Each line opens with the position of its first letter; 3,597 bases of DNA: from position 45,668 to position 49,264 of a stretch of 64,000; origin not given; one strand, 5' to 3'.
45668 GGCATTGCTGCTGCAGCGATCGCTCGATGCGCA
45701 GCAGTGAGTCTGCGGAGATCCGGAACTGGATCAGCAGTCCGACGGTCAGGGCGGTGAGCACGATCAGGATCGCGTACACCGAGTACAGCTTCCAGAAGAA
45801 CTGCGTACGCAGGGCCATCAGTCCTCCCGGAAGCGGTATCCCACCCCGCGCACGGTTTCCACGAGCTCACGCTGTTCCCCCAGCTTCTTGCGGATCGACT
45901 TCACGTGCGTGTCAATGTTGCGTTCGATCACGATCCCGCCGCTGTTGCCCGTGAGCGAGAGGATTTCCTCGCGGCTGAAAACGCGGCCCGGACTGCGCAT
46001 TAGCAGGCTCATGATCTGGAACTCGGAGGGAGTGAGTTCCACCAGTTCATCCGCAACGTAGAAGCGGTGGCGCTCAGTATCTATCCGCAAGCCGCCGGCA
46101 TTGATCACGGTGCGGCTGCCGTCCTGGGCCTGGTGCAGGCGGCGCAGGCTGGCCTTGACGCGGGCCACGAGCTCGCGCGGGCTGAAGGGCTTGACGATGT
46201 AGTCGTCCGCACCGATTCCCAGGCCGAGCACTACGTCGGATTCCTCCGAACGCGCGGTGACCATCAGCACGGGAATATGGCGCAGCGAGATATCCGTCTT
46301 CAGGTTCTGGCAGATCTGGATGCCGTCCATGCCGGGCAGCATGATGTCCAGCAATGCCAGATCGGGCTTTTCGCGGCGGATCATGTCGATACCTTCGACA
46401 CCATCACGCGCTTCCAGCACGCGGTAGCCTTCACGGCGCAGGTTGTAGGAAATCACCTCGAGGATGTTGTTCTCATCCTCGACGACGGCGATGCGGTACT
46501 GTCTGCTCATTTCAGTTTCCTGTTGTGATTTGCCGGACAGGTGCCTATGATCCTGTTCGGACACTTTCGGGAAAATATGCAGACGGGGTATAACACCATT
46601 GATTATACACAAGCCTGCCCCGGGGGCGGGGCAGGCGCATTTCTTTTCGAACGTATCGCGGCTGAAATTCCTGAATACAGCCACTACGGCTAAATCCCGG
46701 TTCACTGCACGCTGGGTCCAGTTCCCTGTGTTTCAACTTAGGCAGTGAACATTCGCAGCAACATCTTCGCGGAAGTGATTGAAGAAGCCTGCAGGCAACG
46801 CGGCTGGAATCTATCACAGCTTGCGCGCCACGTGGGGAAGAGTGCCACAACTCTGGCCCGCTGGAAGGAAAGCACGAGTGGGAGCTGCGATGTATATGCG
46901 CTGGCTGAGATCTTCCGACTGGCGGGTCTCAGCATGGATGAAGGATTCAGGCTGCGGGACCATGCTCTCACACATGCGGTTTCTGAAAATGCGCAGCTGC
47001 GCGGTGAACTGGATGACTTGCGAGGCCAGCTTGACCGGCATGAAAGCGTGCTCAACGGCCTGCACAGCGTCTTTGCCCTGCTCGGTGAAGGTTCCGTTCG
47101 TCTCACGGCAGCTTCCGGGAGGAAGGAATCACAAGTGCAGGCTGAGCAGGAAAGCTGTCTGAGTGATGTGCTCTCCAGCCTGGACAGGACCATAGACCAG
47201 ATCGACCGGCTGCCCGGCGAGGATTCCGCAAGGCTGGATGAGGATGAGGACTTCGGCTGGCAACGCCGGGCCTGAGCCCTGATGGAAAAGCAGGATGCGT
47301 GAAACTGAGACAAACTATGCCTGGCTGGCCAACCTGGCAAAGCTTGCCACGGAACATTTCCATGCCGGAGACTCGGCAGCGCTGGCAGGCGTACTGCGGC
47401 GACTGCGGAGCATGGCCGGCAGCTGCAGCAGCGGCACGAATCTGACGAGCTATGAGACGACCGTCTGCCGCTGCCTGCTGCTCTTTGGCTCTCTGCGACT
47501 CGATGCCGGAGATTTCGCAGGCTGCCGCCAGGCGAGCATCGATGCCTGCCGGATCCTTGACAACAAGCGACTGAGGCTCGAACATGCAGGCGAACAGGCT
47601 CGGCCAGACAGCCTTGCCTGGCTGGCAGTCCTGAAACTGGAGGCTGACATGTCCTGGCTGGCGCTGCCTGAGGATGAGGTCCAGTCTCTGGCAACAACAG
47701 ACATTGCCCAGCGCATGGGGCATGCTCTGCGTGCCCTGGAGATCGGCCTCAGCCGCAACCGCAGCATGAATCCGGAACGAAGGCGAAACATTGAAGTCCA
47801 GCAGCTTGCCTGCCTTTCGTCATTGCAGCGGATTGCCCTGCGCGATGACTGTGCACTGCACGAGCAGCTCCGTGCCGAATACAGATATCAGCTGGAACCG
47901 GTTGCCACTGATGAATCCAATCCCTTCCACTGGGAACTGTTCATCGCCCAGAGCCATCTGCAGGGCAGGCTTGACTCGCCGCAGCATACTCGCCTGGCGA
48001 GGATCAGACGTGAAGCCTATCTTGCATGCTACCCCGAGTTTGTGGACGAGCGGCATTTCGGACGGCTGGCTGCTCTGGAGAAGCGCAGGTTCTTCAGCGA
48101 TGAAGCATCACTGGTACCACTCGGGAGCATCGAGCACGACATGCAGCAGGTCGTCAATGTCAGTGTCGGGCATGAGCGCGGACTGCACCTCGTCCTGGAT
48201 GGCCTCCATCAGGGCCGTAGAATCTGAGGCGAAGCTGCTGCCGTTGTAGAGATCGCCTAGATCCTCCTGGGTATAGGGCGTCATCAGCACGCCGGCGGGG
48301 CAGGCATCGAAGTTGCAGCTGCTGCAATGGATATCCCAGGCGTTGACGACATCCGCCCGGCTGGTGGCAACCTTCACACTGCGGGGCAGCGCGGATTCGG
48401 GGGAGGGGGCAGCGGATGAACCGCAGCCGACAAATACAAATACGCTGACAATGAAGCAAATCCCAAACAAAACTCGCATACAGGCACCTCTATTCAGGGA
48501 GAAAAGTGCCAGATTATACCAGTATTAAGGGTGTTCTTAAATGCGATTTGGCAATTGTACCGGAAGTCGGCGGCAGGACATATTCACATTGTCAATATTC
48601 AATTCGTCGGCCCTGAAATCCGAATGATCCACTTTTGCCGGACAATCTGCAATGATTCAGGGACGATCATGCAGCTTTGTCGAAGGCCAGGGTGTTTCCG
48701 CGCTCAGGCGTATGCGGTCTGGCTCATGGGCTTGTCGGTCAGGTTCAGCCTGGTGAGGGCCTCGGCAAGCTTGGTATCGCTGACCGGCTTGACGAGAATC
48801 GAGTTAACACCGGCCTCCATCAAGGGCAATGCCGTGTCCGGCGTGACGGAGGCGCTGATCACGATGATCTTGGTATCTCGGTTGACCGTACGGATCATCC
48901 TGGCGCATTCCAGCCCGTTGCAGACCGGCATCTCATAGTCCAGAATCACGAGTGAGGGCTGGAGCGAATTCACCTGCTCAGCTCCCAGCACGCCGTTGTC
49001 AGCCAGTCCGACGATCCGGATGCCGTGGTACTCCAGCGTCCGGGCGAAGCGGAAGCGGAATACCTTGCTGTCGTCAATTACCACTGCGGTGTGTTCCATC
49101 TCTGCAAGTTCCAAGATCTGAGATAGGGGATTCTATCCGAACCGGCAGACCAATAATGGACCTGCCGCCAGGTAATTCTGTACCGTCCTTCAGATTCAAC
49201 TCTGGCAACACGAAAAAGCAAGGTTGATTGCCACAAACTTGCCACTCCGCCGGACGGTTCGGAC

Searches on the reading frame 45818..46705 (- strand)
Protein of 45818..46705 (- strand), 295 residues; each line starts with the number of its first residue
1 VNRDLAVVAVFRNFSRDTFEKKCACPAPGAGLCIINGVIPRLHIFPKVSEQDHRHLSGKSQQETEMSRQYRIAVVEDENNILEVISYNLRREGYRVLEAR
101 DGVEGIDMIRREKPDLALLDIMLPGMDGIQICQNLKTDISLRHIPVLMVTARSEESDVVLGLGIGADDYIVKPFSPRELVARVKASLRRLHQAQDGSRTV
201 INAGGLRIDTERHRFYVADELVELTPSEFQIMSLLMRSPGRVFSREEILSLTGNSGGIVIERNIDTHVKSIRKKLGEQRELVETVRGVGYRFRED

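Call 65: search_protein_families(library=pfam, proteins=[window:45818-46705:-], max_evalue=0.00001)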
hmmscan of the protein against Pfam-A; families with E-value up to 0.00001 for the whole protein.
window:45818-46705:- (295 aa): 2 families
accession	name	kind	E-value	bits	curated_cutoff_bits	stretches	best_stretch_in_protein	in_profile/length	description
PF00072.30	Response_reg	-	5.7e-30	104.2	30.2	1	72-184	1-111/111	Response regulator receiver domain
PF00486.34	Trans_reg_C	-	1e-20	74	26.2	1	221-292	3-77/77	Transcriptional regulatory protein, C terminal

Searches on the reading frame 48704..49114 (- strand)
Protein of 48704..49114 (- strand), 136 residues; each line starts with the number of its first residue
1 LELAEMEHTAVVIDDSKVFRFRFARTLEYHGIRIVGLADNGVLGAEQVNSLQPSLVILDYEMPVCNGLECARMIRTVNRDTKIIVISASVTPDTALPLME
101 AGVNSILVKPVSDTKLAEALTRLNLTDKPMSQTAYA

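Call 66: search_protein_families(library=pfam, proteins=[window:48704-49114:-], max_evalue=0.00001)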
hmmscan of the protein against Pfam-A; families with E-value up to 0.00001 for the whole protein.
window:48704-49114:- (136 aa): 1 family
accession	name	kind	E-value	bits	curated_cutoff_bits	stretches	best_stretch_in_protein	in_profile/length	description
PF00072.30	Response_reg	-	4.9e-23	81.8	30.2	1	11-120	2-110/111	Response regulator receiver domain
